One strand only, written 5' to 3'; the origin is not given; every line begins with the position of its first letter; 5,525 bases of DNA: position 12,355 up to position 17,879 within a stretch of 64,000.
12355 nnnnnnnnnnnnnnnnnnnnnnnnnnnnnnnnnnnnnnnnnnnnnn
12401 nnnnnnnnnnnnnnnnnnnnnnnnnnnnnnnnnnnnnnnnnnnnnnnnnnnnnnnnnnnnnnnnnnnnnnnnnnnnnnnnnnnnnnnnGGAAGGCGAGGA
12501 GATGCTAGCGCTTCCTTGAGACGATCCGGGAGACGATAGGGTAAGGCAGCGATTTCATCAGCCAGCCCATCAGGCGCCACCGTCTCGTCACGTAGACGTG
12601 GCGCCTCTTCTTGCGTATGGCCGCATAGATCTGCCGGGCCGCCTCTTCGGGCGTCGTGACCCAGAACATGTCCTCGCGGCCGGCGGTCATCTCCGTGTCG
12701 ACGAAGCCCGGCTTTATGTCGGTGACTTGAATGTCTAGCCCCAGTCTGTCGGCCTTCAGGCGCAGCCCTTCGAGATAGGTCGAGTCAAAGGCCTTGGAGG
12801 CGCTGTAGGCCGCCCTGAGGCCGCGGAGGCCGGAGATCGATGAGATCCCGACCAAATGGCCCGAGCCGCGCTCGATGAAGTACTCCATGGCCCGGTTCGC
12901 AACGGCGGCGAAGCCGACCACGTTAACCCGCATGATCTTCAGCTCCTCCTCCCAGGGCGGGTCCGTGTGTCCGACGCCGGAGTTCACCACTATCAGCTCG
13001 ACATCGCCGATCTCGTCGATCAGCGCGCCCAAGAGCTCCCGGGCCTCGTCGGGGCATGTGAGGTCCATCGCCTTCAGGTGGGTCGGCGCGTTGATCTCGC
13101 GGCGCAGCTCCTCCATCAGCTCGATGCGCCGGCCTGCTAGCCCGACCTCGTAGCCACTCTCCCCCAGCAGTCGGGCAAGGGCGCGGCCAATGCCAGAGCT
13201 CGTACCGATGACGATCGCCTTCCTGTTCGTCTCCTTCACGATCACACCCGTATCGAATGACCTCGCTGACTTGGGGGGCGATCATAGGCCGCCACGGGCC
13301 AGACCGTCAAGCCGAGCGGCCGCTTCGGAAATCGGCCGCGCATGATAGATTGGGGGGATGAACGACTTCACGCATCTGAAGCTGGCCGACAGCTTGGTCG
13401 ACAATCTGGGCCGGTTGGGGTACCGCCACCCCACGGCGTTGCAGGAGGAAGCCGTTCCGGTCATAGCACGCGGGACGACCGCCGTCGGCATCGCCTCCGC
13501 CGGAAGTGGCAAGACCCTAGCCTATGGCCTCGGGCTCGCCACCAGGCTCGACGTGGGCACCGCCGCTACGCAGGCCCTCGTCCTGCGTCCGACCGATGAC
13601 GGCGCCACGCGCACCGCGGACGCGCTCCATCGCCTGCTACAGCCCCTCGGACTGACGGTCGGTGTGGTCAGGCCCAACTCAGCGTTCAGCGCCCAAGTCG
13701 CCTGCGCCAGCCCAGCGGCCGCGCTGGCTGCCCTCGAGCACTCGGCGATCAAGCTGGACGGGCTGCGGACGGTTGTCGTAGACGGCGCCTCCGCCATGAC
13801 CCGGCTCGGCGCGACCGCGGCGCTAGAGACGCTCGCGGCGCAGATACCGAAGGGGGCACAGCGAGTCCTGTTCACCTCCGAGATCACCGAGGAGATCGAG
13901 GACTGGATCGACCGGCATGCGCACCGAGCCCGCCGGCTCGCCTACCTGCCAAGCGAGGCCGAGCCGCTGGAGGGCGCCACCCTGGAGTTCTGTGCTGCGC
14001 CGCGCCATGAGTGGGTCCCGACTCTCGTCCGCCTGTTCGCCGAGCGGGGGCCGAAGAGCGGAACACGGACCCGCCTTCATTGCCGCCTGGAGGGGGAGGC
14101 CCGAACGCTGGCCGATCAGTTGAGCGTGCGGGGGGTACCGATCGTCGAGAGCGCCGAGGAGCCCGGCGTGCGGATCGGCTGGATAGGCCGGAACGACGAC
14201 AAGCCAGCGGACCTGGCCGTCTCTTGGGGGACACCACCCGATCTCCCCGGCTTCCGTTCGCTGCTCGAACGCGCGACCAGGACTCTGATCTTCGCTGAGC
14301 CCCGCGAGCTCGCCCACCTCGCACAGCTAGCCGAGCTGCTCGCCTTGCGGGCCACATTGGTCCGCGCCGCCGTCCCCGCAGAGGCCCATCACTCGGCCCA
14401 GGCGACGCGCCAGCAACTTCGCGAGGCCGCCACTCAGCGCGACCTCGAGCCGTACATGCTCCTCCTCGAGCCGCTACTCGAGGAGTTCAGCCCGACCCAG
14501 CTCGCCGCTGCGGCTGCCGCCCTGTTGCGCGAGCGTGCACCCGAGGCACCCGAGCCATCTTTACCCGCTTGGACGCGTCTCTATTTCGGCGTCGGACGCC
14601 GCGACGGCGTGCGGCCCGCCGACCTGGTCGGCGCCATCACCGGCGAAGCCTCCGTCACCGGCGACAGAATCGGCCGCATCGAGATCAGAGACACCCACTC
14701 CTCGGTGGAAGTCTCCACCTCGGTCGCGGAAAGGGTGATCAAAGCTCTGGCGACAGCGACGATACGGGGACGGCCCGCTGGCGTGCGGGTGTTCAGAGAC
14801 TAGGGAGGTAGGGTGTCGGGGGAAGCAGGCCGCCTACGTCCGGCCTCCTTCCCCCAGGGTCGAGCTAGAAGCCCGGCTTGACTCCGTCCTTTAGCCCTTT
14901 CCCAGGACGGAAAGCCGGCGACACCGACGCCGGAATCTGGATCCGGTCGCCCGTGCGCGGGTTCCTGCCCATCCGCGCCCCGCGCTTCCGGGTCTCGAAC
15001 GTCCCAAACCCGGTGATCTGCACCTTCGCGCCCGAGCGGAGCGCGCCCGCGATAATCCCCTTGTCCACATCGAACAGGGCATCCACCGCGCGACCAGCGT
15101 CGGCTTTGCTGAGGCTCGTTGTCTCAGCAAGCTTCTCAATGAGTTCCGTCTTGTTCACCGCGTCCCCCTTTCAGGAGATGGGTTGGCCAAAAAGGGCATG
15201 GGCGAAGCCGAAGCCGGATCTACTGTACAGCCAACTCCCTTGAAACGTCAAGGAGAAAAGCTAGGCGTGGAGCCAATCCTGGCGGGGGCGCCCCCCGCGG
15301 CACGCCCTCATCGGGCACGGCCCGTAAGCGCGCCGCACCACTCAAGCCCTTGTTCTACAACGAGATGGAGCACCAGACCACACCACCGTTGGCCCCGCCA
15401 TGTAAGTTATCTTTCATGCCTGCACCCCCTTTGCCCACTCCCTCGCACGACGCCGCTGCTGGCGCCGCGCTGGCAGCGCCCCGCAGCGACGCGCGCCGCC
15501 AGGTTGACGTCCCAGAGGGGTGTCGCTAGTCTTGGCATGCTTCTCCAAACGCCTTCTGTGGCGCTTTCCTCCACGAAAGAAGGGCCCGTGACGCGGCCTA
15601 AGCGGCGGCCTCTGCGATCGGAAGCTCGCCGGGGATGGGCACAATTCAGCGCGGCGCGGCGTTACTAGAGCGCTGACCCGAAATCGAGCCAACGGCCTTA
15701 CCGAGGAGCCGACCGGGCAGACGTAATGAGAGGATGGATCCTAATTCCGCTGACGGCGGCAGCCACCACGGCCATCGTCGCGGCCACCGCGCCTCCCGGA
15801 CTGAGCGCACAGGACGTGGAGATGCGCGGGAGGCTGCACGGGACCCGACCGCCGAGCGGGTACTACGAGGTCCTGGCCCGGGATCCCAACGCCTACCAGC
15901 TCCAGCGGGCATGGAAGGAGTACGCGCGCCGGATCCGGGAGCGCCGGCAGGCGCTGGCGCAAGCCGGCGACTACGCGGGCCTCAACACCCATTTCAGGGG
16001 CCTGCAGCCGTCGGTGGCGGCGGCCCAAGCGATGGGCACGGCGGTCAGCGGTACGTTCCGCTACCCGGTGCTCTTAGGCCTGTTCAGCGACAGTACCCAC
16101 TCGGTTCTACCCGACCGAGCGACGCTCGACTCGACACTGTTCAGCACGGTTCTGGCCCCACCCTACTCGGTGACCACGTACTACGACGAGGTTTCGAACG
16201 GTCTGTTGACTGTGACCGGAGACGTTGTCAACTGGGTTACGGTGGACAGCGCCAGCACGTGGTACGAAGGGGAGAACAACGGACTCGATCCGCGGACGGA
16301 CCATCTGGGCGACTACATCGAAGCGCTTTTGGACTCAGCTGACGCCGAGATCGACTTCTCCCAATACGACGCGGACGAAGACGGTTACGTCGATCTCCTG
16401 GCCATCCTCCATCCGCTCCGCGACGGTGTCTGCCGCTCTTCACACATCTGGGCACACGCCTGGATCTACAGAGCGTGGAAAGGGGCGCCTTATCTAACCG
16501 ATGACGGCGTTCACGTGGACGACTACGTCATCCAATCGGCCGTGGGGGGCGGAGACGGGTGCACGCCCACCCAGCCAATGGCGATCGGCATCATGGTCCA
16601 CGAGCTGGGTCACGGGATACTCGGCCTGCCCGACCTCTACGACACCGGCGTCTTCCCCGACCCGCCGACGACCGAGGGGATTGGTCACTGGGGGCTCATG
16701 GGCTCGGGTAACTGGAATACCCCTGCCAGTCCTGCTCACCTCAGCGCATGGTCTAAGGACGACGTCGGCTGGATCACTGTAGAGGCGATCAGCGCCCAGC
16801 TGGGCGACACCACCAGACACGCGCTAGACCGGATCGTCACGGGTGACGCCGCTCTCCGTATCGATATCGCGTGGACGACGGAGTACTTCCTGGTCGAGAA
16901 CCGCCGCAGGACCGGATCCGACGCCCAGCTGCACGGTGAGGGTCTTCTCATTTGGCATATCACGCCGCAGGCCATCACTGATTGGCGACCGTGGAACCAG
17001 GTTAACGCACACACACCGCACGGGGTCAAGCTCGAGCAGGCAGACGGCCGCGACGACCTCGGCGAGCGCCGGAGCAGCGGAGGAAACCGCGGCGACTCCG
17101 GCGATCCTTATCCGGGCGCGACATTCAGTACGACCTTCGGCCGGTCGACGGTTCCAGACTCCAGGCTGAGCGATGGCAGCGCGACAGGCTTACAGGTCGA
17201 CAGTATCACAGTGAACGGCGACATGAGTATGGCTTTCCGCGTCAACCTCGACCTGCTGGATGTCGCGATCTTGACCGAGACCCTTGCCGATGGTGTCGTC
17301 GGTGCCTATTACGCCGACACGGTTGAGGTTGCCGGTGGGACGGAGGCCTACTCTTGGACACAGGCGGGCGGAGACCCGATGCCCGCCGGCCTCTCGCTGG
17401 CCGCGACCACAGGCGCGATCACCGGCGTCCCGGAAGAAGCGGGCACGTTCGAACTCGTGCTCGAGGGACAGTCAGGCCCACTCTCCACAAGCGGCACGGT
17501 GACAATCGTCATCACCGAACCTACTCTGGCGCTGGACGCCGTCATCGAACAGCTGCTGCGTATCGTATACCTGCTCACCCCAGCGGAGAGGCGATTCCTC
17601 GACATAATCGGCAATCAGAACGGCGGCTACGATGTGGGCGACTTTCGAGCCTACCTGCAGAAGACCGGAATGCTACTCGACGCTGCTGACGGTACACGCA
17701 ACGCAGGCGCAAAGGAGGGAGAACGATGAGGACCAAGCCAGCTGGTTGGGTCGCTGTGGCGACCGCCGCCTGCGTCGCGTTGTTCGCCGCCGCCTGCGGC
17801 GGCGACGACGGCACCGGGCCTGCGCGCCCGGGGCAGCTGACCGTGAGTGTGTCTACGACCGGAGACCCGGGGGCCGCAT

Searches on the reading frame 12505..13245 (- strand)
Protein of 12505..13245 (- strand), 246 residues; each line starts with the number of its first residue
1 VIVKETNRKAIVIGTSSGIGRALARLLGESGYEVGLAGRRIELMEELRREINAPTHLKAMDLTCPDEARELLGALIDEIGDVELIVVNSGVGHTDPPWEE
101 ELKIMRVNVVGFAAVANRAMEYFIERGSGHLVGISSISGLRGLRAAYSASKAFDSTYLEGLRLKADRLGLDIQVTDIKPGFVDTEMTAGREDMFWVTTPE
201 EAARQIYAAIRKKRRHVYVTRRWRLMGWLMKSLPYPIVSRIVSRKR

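Call 18: search_protein_families(library=pfam, proteins=[window:12505-13245:-], max_evalue=0.0001)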
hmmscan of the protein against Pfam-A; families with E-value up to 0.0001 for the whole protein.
window:12505-13245:- (246 aa): 2 families
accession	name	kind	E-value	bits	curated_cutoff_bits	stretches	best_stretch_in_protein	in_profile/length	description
PF00106.31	adh_short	-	3.3e-30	105.5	26.6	1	9-190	2-190/195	short chain dehydrogenase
PF13561.12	adh_short_C2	-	6.8e-19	68.8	27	1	16-192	5-186/236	Enoyl-(Acyl carrier protein) reductase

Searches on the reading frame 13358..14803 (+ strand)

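Call 18: search_protein_families(library=pfam, proteins=[window:13358-14803:+], max_evalue=0.0001)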
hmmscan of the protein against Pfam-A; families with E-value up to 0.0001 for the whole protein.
window:13358-14803:+ (481 aa): 3 families
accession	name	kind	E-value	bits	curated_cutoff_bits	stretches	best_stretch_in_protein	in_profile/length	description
PF03880.21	DbpA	-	5.5e-23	81.2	25.6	1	407-477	1-71/72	DbpA RNA binding domain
PF00270.35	DEAD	-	4.8e-14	52.9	26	1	26-180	1-164/167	DEAD/DEAH box helicase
PF25399.1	DeaD_dimer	-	6.6e-05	23.3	23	1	348-400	12-66/67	RNA helicase DeaD dimerization domain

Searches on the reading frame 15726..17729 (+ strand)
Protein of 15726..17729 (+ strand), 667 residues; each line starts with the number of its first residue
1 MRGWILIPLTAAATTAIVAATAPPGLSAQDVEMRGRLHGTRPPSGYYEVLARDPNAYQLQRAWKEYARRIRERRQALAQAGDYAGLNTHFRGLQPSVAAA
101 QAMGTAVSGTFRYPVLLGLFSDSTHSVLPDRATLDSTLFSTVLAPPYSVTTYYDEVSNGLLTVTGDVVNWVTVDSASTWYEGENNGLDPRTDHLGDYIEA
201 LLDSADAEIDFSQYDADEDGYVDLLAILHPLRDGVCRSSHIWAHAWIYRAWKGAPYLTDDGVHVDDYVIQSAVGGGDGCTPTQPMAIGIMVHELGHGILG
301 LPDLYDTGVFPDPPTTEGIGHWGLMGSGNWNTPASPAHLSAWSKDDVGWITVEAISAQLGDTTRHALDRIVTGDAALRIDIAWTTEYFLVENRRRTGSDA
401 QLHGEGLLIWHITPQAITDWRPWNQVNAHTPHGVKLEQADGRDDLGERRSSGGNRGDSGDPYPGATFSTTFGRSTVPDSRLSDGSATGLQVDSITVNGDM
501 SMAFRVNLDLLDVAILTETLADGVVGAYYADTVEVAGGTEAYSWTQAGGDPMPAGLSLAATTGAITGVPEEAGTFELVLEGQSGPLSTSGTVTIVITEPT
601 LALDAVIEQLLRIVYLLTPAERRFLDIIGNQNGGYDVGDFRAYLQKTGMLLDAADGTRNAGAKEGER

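Call 12: search_protein_families(library=pfam, proteins=[window:15726-17729:+], max_evalue=0.001)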
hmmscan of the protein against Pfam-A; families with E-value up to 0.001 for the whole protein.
window:15726-17729:+ (667 aa): 2 families
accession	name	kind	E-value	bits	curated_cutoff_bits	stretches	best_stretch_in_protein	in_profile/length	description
PF05547.17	Peptidase_M6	-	2.5e-16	60.2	22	1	148-345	69-280/294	Immune inhibitor A peptidase M6, catalytic domain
PF05345.18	He_PIG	-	3.1e-08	34.4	24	1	534-597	33-96/96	Putative Ig domain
